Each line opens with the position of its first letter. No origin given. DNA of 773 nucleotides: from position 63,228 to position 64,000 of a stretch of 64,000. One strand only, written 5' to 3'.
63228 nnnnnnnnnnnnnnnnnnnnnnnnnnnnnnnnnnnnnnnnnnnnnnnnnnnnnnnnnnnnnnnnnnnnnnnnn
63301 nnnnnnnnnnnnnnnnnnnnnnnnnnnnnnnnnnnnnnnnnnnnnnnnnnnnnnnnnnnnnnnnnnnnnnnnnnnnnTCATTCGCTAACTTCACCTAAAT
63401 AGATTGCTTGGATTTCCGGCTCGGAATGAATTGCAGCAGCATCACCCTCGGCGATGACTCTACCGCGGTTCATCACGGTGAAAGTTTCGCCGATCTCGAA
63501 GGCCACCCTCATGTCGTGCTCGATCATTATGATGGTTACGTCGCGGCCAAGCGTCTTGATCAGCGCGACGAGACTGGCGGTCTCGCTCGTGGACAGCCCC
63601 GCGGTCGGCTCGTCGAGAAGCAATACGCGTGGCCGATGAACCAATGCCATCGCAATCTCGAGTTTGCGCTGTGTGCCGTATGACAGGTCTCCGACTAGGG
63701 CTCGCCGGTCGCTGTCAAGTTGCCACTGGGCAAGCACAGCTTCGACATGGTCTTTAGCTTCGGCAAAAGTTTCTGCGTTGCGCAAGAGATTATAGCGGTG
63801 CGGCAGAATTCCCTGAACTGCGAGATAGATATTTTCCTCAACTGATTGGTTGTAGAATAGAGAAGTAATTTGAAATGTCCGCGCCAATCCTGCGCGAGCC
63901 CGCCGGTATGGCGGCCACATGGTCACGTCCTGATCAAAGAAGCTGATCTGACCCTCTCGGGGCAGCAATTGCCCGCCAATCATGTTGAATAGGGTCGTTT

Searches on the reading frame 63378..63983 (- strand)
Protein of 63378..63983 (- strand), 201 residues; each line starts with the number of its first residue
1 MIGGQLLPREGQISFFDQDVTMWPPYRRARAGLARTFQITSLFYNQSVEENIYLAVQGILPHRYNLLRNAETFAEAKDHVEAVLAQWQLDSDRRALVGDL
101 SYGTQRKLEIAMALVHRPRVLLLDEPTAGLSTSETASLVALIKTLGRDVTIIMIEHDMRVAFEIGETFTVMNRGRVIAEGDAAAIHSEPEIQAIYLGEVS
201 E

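Call 9: search_protein_families(library=pfam, proteins=[window:63378-63983:-], max_evalue=0.00001)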
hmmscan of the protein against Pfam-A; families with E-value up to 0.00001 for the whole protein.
window:63378-63983:- (201 aa): 1 family
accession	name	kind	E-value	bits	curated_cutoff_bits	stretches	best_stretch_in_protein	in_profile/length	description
PF00005.33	ABC_tran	-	2.2e-17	64.4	25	1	1-128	30-137/137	ABC transporter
